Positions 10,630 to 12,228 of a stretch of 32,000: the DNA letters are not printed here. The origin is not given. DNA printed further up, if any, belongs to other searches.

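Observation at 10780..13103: Translationally coupled ACAD + APH-kinase pair: a split version of ACAD10/ACAD11 (LvaA/LvaC-type 4-hydroxyacyl-CoA phospho-elimination)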

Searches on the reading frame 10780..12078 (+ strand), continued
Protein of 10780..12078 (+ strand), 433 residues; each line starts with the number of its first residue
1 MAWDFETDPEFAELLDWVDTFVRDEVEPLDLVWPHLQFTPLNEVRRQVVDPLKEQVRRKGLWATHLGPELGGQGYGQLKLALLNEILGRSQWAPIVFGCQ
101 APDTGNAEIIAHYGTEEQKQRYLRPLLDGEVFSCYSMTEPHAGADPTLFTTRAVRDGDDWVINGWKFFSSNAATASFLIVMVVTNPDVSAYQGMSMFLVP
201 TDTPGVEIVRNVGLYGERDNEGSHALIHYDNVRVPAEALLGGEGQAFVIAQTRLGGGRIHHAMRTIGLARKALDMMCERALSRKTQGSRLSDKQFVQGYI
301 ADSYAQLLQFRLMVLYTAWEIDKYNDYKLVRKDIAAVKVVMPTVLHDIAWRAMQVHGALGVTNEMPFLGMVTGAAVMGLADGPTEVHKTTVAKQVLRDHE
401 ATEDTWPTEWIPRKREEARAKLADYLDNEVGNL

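Call 64: list_cluster_members(proteins=[window:10780-12078:+, P0001, window:13105-14076:+, window:14206-15393:+])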
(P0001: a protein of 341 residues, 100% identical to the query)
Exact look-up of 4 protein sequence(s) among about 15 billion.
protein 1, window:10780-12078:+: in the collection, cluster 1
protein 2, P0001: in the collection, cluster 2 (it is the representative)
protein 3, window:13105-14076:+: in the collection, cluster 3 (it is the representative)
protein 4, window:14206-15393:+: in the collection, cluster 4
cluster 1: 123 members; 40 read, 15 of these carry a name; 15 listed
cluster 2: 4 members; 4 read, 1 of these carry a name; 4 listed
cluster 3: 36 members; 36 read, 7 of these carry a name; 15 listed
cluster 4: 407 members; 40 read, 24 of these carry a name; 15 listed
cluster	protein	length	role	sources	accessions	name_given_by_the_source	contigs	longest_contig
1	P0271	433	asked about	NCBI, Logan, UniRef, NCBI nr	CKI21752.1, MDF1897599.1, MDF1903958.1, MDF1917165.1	acyl-CoA dehydrogenase family protein [Mycolicibacterium smegmatis] | acyl-CoA dehydrogenase family protein n=1 Tax=Mycolicibacterium smegmatis TaxID=1772 ...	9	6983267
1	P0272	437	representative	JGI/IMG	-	-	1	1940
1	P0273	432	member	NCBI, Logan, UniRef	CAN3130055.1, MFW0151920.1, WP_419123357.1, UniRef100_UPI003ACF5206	acyl-CoA dehydrogenase family protein [Mycobacterium sp. smrl_JER01] | acyl-CoA dehydrogenase family protein n=1 Tax=Mycobacterium sp. smrl_JER01 TaxID=3402633 ...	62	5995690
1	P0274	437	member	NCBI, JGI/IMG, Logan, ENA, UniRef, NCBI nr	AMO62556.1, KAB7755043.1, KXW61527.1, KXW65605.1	acyl-CoA dehydrogenase domain-containing protein [Mycolicibacterium phlei] | Acyl-CoA dehydrogenase n=1 Tax=Mycolicibacterium phlei DSM 43239 = CCUG 21000 ... | acyl-CoA dehydrogenase family protein [Mycolicibacterium phlei]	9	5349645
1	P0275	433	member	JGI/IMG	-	acyl-CoA dehydrogenase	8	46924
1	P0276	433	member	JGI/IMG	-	acyl-CoA dehydrogenase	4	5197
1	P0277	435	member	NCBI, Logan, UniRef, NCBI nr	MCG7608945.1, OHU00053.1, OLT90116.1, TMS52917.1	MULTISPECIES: acyl-CoA dehydrogenase family protein [Mycobacterium] | Acyl-CoA dehydrogenase n=1 Tax=Mycobacterium syngnathidarum TaxID=1908205 ...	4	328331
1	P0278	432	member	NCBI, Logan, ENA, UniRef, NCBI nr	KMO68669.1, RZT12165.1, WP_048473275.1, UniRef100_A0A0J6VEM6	acyl-CoA dehydrogenase [Mycobacterium sp. BK558] | (R)-benzylsuccinyl-CoA dehydrogenase n=1 Tax=Mycolicibacterium chlorophenolicum ... | acyl-CoA dehydrogenase family protein [Mycolicibacterium chlorophenolicum]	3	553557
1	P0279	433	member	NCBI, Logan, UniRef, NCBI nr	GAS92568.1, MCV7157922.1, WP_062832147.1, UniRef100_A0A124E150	acyl-CoA dehydrogenase family protein [Mycolicibacterium brisbanense] | Acyl-CoA dehydrogenase domain-containing protein n=1 Tax=Mycolicibacterium brisbanense ...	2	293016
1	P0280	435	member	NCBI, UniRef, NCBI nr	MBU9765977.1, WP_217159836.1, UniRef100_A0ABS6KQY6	acyl-CoA dehydrogenase [Mycobacterium sp. TNTM28] | Acyl-CoA dehydrogenase n=1 Tax=[Mycobacterium] fortunisiensis TaxID=2600579 ... | acyl-CoA dehydrogenase family protein [[Mycobacterium] fortunisiensis]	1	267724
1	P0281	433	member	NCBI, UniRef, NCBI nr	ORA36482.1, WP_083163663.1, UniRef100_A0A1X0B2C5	acyl-CoA dehydrogenase family protein [Mycobacterium aquaticum] | Acyl-CoA dehydrogenase n=1 Tax=Mycobacterium aquaticum TaxID=1927124 ...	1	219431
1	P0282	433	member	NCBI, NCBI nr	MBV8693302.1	MAG: acyl-CoA dehydrogenase family protein [Actinobacteria bacterium] | acyl-CoA dehydrogenase family protein [Actinomycetota bacterium]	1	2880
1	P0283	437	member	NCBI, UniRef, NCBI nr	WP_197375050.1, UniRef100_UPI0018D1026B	acyl-CoA dehydrogenase family protein [Mycolicibacterium baixiangningiae] | acyl-CoA dehydrogenase family protein n=1 Tax=Mycolicibacterium baixiangningiae ...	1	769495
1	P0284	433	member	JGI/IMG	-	acyl-CoA dehydrogenase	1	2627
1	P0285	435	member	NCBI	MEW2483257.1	acyl-CoA dehydrogenase family protein [Mycobacterium sp. NPDC049093]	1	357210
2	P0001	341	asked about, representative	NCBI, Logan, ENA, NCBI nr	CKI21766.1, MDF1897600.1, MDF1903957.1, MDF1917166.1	phosphotransferase family protein [Mycolicibacterium smegmatis]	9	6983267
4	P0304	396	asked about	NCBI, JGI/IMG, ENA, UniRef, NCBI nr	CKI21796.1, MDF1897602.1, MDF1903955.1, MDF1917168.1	cytochrome P450 [Mycolicibacterium smegmatis] | cytochrome P450 n=1 Tax=Mycolicibacterium smegmatis TaxID=1772 RepID=UPI0005D73A19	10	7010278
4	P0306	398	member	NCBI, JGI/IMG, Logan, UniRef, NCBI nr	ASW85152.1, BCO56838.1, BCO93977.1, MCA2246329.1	cytochrome P450 [Mycobacterium intracellulare] | cytochrome P450 n=1 Tax=Mycobacterium TaxID=1763 RepID=UPI0001B457AE | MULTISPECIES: cytochrome P450 [Mycobacterium]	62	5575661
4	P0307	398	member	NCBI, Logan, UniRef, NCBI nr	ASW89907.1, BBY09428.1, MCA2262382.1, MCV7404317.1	cytochrome P450 [Mycobacterium marseillense] | Cytochrome P450 n=1 Tax=Mycobacterium marseillense TaxID=701042 RepID=A0AAC9VU03_9MYCO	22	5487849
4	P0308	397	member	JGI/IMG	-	cytochrome P450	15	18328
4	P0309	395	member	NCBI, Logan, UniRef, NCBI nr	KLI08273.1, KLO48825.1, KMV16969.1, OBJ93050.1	cytochrome P450 [Mycolicibacterium conceptionense] | Cytochrome P450 n=2 Tax=Mycolicibacterium TaxID=1866885 RepID=A0ABR5FPQ8_9MYCO | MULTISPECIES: cytochrome P450 [Mycolicibacterium]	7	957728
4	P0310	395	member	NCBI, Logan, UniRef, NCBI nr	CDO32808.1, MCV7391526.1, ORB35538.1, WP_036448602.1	cytochrome P450 [Mycolicibacterium porcinum] | Steroid C26-monooxygenase n=1 Tax=Mycolicibacterium porcinum TaxID=39693 ...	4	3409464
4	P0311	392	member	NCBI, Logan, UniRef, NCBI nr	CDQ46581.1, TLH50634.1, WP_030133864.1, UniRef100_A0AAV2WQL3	cytochrome P450 [Mycolicibacterium neoaurum] | Steroid C26-monooxygenase n=1 Tax=Mycolicibacterium neoaurum TaxID=1795 ...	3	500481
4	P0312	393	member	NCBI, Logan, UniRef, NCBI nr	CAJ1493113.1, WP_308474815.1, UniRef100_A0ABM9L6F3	cytochrome P450 [[Mycobacterium] kokjensenii] | Cytochrome P450 n=1 Tax=[Mycobacterium] kokjensenii TaxID=3064287 RepID=A0ABM9L6F3_9MYCO | cytochrome P450 [Mycolicibacter sp. MU0083]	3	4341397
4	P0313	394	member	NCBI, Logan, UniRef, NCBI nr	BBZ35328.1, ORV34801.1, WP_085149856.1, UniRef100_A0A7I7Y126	cytochrome P450 [Mycolicibacterium confluentis] | Steroid C26-monooxygenase n=1 Tax=Mycolicibacterium confluentis TaxID=28047 ... | cytochrome [Mycolicibacterium confluentis]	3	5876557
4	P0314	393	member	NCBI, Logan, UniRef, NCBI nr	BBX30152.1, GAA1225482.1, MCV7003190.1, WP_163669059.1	cytochrome P450 [Mycolicibacterium alvei] | Steroid C26-monooxygenase n=1 Tax=Mycolicibacterium alvei TaxID=67081 ...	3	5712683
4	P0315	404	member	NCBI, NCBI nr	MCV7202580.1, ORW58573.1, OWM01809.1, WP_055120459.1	cytochrome P450 [Mycolicibacterium peregrinum]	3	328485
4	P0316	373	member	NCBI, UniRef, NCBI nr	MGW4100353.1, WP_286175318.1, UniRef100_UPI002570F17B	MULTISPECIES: cytochrome P450 [unclassified Mycobacterium] | cytochrome P450 n=1 Tax=Mycobacterium sp. DL99 TaxID=2528957 RepID=UPI002570F17B | cytochrome P450 [Mycobacterium sp. DL99]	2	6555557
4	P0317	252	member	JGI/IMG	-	cytochrome P450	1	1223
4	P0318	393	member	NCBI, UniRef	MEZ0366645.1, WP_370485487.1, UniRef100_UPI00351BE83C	cytochrome P450 [Mycobacterium sp. pUA109] | cytochrome P450 n=1 Tax=Mycobacterium sp. pUA109 TaxID=3238982 RepID=UPI00351BE83C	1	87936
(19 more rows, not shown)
